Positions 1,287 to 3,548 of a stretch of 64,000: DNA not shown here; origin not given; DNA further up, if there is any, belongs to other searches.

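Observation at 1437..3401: Unrecognised ~650-aa polytopic membrane protein family present in five paralogous copies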

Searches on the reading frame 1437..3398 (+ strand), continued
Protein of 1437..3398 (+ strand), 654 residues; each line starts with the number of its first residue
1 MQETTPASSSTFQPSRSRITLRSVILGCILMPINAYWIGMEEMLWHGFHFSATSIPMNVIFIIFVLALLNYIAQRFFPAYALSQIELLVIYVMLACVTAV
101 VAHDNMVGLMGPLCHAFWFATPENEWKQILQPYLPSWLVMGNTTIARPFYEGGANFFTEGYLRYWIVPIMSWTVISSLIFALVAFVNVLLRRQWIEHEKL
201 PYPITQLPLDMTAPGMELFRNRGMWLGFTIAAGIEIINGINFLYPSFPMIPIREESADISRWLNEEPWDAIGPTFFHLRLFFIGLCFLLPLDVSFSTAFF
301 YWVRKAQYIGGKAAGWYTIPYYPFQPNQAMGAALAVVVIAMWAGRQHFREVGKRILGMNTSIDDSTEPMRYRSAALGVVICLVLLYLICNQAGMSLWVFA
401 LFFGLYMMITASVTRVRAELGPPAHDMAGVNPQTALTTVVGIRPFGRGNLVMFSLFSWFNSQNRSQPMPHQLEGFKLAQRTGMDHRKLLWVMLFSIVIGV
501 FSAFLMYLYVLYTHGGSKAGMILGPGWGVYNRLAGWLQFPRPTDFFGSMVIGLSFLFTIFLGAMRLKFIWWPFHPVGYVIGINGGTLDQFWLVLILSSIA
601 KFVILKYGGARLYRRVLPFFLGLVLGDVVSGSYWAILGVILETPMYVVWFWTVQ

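Call 68: search_dna_similar(query=P0011, collection=plasmids, mode=protein, max_evalue=10, max_rows=30)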
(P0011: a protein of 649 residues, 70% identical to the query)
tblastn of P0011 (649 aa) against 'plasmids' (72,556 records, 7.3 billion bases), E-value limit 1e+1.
No match.

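Call 79: find_encoding_contigs(protein=P0279, flank=8000, max_places=2)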
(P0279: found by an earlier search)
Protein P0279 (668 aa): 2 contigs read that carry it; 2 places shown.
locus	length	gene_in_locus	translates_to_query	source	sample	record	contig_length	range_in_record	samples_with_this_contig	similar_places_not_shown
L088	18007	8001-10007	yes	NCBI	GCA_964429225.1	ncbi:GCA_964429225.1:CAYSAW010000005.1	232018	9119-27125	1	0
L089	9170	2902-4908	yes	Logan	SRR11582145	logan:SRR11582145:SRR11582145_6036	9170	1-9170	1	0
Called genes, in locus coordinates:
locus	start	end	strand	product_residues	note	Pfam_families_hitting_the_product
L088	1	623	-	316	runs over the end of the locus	PF01073:3Beta_HSD, PF01370:Epimerase, PF02719:Polysacc_synt_2, PF04321:RmlD_sub_bind, PF13460:NAD_binding_10 (faint), PF16363:GDP_Man_Dehyd, PF07993:NAD_binding_4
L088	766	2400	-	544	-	PF00209:SNF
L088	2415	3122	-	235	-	PF00005:ABC_tran, PF13304:AAA_21 (weak)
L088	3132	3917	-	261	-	PF00005:ABC_tran, PF13304:AAA_21 (weak), PF12399:BCA_ABC_TP_C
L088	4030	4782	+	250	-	PF08032:SpoU_sub_bind, PF00588:SpoU_methylase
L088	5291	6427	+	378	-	PF02786:CPSase_L_D2 (weak), PF08442:ATP-grasp_2, PF13549:ATP-grasp_5, PF24948:Citrate_synth_N, PF00549:Ligase_CoA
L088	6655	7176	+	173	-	PF13115:YtkA (weak)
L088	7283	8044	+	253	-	PF07963:N_methyl, PF07596:SBP_bac_10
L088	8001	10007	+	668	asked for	PF20581:DUF6785, PF20580:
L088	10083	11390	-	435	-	PF01547:SBP_bac_1, PF13416:SBP_bac_8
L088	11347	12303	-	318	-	-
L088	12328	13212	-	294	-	PF00528:BPD_transp_1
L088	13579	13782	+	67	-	PF00313:CSD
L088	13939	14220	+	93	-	PF13451:zf_Tbcl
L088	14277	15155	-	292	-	PF00701:DHDPS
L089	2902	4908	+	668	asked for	PF20581:DUF6785, PF20580:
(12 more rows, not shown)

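Call 80: find_encoding_contigs(protein=P0207, flank=8000, max_places=2)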
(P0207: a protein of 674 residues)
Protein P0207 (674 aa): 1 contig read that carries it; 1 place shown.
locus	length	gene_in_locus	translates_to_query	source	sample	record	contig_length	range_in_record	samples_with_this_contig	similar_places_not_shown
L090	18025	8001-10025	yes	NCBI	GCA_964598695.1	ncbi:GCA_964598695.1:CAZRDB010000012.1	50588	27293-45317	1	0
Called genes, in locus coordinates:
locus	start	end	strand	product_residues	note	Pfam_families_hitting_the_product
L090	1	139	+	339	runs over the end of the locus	PF01118:Semialdhyde_dh, PF02774:Semialdhyde_dhC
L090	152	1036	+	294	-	PF00701:DHDPS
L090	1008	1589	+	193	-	PF03167:UDG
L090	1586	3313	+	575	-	PF00753:Lactamase_B, PF12706:Lactamase_B_2 (weak), PF22505:RNase_J_b_CASP, PF07521:RMMBL, PF17770:RNase_J_C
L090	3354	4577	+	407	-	PF01960:ArgJ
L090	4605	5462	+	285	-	PF00696:AA_kinase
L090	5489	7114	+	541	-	PF02310:B12-binding (faint), PF19864:Radical_SAM_N2, PF04055:Radical_SAM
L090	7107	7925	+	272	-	PF02578:Cu-oxidase_4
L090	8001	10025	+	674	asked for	PF20581:DUF6785, PF20580:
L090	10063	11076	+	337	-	PF01408:GFO_IDH_MocA, PF03435:Sacchrp_dh_NADP (weak), PF03447:NAD_binding_3 (weak), PF02894:GFO_IDH_MocA_C, PF22725:GFO_IDH_MocA_C3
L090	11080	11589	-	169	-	-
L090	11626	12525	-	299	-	PF04085:MreC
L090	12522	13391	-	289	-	PF04085:MreC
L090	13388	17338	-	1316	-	PF20703:nSTAND1, PF13646:HEAT_2 (weak), PF01011:PQQ (faint), PF13360:PQQ_2, PF13570:Beta-prop_ACSF4, PF13360:PQQ_2, PF13570:Beta-prop_ACSF4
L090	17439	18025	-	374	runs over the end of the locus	PF00160:Pro_isomerase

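Call 87: find_related_loci(query=A6, collection=metagenome_contigs, flank=5000)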
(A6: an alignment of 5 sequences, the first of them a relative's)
Query A6 (661 aa) in metagenome_contigs; peptide patterns used: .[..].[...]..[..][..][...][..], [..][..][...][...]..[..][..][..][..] (x = any residue, [..] = any of these).
600 stretches matched a pattern (row limit reached: there are more); 549 encode a relative of the query (tblastn E <= 1e-3); the best 80 are kept; 80 distinct loci.
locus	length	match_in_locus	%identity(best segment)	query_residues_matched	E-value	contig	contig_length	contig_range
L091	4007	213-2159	60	2-661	0e+0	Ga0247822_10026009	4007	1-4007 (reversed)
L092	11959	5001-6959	62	11-661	0e+0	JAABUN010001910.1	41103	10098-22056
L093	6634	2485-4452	57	9-661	0e+0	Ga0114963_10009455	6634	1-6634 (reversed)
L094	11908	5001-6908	47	22-661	0e+0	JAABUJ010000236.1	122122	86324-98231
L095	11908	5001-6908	46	22-661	0e+0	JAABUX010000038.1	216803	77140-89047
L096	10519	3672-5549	45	34-661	4e-170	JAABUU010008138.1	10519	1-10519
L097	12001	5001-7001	44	1-661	9e-165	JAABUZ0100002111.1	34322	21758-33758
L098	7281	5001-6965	43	7-661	1e-164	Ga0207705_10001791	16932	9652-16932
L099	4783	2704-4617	46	22-661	3e-168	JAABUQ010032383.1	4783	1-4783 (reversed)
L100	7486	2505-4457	43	4-661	5e-162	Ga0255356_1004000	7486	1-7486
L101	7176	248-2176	42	15-661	5e-161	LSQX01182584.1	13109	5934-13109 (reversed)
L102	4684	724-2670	42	6-661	3e-164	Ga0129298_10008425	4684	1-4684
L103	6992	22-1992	43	9-661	8e-160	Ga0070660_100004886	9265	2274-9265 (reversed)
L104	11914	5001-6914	46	22-661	3e-159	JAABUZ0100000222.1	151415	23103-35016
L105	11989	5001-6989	43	7-661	4e-159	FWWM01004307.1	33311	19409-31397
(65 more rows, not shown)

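Call 95: find_encoding_contigs(protein=P0002, flank=9000, max_places=3)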
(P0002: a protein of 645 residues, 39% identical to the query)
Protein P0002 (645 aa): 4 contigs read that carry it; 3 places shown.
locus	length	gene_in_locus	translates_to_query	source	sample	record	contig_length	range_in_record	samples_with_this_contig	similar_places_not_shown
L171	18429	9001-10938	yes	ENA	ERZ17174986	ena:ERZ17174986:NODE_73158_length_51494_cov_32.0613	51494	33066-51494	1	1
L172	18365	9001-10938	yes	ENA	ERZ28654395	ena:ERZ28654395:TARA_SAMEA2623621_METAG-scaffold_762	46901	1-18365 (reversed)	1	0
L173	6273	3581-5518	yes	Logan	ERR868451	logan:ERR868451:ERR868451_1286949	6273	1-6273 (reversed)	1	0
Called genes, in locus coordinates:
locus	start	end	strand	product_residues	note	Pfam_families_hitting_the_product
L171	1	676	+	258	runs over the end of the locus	PF05721:PhyH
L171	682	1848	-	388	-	PF01408:GFO_IDH_MocA, PF02894:GFO_IDH_MocA_C, PF22725:GFO_IDH_MocA_C3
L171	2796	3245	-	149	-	-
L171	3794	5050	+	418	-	PF07690:MFS_1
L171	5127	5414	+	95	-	PF03319:EutN_CcmL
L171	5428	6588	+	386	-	PF00596:Aldolase_II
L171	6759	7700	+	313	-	PF00701:DHDPS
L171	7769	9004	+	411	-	PF09587:PGA_cap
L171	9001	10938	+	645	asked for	PF20581:DUF6785, PF20580:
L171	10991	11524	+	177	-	PF00011:HSP20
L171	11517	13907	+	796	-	PF02190:LON_substr_bdg, PF07728:AAA_5, PF00004:AAA, PF22667:Lon_lid, PF05362:Lon_C, PF13541:ChlI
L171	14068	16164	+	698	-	-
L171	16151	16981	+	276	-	PF04909:Amidohydro_2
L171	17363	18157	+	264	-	PF03372:Exo_endo_phos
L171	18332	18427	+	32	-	?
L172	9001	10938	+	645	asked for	PF20581:DUF6785, PF20580:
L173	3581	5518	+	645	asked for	PF20581:DUF6785, PF20580:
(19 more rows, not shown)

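Call 96: find_encoding_contigs(protein=P0022, flank=9000, max_places=3)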
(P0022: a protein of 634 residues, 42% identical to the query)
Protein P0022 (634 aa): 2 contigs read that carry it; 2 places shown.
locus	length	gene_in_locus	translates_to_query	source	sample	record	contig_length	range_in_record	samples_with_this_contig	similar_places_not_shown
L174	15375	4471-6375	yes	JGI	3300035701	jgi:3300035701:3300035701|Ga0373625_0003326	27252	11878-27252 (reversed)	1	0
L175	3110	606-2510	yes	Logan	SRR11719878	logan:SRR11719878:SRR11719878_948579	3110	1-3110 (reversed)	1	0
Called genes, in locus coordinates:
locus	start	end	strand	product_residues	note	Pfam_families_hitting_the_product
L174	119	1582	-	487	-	PF00963:Cohesin (weak), PF00404:Dockerin_1 (weak), PF00963:Cohesin, PF13860:FlgD_ig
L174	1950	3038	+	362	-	PF01408:GFO_IDH_MocA, PF21252:Glyco_hydro_109_C (faint), PF22725:GFO_IDH_MocA_C3 (weak)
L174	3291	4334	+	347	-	PF01408:GFO_IDH_MocA, PF02894:GFO_IDH_MocA_C, PF22725:GFO_IDH_MocA_C3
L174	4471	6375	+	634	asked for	PF20581:DUF6785, PF20580:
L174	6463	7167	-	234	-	PF00354:Pentaxin (weak), PF13385:Laminin_G_3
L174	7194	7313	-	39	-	-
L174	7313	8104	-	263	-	PF13385:Laminin_G_3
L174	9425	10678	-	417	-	-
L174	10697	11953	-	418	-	-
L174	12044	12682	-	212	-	-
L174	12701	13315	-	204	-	-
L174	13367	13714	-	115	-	-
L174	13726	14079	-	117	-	-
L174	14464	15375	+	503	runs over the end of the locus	PF00370:FGGY_N, PF02782:FGGY_C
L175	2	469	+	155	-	?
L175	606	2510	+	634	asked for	PF20581:DUF6785, PF20580:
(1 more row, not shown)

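Call 98: search_solved_structures(query=P0011, max_evalue=10, show_alignments=3)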
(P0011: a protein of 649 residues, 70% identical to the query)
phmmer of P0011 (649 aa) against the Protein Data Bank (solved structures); distinct sequences matched with E-value up to 10: 0.

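Call 100: search_solved_structures(query=A7, max_evalue=10, show_alignments=2)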
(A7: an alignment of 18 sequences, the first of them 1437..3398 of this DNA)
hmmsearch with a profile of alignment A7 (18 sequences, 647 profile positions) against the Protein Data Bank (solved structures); distinct sequences matched with E-value up to 10: 0.

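Call 101: search_protein_families(library=pfam, alignment_id=A7, max_evalue=0.1)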
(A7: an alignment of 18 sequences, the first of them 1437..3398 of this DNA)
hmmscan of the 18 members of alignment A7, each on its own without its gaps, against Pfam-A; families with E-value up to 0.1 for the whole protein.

A. member 1, window:1437-3398:+ (654 aa): 2 families
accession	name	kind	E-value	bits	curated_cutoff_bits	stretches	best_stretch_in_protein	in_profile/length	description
PF20581.3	DUF6785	-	2.5e-152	508.3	25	1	20-515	1-498/498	Family of unknown function (DUF6785)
PF20580.3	DUF6784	-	4e-29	101.2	26.4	1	550-649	3-100/101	Domain of unknown function (DUF6784)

B. families by the number of members that match (of 18 scanned): 4 families
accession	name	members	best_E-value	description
PF20581.3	DUF6785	18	2.2e-162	Family of unknown function (DUF6785)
PF20580.3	DUF6784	18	8.3e-30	Domain of unknown function (DUF6784)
PF03169.20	OPT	3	1.1e-07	OPT oligopeptide transporter protein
PF05920.17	Homeobox_KN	1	0.062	Homeobox KN domain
